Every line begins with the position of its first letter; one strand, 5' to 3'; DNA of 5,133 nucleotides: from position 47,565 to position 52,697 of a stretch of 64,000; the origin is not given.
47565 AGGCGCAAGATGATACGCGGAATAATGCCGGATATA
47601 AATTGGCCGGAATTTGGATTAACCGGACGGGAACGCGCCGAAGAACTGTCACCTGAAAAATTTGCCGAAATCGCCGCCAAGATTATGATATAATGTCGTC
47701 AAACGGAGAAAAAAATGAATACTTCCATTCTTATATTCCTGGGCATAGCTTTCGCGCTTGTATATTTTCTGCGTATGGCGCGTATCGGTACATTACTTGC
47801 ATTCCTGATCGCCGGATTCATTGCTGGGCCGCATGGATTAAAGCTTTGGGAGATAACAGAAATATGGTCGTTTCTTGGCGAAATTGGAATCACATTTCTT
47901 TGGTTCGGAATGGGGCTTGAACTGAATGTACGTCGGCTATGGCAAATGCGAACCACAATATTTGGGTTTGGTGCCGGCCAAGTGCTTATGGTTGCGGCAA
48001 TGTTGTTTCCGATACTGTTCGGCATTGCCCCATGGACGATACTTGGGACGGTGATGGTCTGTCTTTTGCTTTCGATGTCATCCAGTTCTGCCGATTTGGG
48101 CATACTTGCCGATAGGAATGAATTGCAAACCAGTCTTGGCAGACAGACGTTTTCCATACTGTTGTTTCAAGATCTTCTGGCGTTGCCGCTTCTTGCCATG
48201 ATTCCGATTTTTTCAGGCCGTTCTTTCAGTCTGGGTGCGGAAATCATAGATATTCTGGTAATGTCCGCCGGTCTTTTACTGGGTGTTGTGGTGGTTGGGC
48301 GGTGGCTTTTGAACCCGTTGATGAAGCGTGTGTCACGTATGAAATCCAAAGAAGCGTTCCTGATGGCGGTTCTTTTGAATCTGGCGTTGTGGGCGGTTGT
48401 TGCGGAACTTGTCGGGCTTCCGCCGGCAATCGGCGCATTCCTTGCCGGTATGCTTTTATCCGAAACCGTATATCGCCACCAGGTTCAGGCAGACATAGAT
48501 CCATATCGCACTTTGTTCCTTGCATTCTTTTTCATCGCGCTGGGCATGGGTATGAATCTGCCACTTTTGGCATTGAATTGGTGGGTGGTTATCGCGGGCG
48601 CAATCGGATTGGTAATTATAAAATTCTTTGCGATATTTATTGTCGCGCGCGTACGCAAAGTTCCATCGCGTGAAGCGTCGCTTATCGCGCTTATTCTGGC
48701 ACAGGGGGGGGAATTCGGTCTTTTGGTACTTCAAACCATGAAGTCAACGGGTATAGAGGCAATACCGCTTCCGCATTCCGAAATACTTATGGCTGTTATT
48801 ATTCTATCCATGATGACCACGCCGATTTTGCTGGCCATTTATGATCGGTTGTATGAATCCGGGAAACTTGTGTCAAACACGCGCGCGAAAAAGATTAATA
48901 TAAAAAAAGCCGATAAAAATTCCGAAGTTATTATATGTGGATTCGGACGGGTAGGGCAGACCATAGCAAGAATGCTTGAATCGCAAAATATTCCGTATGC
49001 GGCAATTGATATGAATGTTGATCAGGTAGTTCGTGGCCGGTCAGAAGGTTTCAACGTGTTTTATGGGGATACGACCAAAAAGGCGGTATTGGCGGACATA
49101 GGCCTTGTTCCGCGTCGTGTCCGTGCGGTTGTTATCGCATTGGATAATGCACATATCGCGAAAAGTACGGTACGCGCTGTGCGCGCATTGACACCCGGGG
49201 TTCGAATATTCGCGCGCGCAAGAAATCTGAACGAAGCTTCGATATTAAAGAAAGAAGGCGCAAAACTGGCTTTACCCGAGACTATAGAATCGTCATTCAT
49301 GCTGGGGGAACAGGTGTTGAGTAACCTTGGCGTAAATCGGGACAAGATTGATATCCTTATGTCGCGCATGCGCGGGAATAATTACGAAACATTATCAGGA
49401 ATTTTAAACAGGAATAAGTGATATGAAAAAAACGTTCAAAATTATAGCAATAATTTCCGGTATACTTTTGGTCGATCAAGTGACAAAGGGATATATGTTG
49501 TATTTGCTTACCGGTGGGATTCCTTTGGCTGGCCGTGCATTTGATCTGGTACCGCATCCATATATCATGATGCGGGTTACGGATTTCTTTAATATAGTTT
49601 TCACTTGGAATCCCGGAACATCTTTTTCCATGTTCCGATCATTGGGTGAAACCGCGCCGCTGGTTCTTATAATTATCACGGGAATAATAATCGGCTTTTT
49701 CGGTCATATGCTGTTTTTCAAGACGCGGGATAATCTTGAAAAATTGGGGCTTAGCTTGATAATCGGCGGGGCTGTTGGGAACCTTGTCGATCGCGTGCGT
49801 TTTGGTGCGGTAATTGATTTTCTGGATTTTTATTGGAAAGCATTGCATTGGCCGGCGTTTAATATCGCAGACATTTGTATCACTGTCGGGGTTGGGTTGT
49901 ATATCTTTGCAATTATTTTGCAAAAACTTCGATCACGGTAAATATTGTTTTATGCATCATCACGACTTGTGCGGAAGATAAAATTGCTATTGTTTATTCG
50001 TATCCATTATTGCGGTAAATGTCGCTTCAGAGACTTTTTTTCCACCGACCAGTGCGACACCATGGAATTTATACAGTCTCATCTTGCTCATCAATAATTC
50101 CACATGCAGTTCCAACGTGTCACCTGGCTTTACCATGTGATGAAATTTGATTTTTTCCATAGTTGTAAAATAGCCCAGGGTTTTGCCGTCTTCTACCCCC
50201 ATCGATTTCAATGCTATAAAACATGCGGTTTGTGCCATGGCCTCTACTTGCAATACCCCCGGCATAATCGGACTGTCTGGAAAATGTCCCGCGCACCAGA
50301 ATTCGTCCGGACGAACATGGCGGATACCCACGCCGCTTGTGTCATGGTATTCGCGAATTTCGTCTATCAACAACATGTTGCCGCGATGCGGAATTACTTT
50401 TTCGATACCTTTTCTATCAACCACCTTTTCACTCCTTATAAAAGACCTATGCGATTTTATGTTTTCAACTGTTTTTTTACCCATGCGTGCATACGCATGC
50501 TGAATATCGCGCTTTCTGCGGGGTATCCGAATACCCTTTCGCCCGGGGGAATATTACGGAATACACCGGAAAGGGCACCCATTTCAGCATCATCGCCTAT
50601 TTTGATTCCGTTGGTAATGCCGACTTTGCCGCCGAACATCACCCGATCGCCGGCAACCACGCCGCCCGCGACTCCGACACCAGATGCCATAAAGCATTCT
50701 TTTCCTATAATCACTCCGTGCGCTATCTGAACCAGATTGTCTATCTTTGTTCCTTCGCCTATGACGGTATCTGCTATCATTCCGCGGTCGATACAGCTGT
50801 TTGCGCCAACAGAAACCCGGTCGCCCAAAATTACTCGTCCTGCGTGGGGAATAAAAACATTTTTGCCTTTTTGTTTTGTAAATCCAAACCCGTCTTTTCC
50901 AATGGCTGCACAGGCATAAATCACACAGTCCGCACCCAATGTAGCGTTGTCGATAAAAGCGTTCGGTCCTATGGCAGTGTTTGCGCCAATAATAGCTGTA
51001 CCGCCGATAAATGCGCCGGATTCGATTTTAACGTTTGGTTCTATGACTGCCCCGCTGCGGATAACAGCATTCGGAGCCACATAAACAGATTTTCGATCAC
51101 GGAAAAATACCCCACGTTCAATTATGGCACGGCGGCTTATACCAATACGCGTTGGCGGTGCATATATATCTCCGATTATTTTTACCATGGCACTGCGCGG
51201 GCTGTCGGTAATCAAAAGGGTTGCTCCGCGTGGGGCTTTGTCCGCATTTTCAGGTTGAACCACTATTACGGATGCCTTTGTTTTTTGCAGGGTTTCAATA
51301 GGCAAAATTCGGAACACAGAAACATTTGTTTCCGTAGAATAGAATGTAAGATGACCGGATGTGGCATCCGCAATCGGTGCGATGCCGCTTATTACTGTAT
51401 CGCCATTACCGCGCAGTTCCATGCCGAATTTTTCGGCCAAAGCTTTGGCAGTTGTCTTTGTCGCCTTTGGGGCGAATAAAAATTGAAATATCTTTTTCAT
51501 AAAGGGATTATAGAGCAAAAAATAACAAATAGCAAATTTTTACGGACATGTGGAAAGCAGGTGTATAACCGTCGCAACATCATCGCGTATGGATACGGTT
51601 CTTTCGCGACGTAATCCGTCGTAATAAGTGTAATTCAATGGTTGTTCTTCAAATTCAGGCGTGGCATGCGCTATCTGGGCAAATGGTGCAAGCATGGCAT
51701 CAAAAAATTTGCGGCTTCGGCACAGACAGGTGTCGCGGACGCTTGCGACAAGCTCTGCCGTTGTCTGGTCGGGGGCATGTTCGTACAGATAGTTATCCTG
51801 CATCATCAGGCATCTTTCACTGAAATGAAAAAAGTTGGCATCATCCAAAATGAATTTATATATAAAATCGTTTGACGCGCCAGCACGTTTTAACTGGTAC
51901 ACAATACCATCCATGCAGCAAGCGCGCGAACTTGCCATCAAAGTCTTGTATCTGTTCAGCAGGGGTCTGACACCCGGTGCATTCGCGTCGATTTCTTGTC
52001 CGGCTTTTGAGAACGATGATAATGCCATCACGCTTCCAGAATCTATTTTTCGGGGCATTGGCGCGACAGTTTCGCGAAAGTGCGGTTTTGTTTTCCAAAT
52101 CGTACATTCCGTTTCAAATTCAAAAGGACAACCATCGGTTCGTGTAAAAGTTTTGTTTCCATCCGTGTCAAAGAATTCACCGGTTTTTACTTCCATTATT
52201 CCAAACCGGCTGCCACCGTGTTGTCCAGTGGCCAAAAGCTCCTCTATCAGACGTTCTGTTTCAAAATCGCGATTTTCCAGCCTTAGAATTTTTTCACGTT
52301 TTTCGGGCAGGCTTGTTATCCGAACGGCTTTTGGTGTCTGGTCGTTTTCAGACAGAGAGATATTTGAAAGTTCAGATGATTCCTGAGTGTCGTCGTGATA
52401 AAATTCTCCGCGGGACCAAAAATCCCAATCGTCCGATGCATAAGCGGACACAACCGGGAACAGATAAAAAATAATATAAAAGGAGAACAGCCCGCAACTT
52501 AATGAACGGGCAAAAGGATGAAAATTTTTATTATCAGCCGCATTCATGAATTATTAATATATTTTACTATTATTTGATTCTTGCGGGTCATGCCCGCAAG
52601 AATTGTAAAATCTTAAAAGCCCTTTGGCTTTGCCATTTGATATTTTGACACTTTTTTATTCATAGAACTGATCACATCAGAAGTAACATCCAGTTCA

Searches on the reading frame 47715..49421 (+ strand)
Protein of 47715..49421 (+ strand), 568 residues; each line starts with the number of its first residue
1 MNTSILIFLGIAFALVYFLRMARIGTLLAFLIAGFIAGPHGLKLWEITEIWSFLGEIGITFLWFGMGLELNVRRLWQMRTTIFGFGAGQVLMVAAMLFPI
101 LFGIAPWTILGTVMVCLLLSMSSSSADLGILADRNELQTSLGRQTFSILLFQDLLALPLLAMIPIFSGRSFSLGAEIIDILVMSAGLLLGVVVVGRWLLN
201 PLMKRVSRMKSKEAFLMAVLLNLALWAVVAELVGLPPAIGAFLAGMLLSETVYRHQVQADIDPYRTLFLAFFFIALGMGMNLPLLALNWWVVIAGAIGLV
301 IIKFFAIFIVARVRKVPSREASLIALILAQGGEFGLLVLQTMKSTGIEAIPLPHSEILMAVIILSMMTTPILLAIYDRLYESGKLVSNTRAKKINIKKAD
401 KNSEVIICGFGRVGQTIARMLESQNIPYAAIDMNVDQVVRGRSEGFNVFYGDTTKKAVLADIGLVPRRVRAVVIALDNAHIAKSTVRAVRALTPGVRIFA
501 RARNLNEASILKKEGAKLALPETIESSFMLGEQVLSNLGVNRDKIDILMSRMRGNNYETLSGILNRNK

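Call 13: find_encoding_contigs(protein=window:47715-49421:+, flank=10000, max_places=1)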
Protein window:47715-49421:+ (568 aa): 3 contigs read that carry it; 1 place shown.
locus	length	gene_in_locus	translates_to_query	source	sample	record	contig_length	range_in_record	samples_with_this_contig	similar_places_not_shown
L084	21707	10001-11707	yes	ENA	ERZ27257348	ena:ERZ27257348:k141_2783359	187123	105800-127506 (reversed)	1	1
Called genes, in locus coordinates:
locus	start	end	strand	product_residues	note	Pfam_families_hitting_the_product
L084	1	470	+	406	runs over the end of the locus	PF02769:AIRS_C (faint)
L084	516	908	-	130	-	-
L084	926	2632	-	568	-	PF14849:YidC_periplas, PF02096:60KD_IMP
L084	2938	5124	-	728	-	-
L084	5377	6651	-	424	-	PF05697:Trigger_N, PF00254:FKBP_C, PF05698:Trigger_C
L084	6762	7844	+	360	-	PF00768:Peptidase_S11, PF13354:Beta-lactamase2, PF05036:SPOR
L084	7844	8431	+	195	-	PF21176:RecR_HhH, PF02132:RecR_ZnF (weak), PF13662:Toprim_4, PF21175:RecR_C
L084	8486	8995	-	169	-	PF00226:DnaJ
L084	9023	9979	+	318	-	PF00398:RrnaAD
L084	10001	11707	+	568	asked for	PF00999:Na_H_Exchanger, PF02254:TrkA_N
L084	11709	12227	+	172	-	PF01252:Peptidase_A8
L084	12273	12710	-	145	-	PF22817:ApeP-like, PF07977:FabA, PF22818:ApeI-like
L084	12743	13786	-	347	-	PF04613:LpxD, PF25084:LbH_EIF2B (faint), PF00132:Hexapep (weak), PF25087:GMPPB_C, PF14602:Hexapep_2 (faint), PF00132:Hexapep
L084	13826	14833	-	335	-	-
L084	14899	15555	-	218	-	PF03938:OmpH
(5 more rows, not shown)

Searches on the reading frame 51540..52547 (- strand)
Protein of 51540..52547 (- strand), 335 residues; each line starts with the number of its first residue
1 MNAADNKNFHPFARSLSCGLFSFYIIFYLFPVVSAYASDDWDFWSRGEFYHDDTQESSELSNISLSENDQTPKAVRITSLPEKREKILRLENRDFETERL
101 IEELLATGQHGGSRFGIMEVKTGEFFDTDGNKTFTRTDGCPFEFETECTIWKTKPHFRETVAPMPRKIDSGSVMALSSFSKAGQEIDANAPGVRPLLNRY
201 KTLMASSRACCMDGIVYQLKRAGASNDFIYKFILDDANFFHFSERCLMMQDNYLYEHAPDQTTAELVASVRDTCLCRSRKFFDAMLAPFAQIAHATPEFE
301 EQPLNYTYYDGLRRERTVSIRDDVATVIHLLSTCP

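Call 20: search_protein_families(library=pfam, proteins=[window:51540-52547:-], max_evalue=1)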
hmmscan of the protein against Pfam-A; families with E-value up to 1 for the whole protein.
window:51540-52547:- (335 aa): 1 family
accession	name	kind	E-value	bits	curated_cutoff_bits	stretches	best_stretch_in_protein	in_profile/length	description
PF23737.1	HTH_71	-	0.013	15.9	27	1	42-76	8-36/50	HTH 3-helical bundle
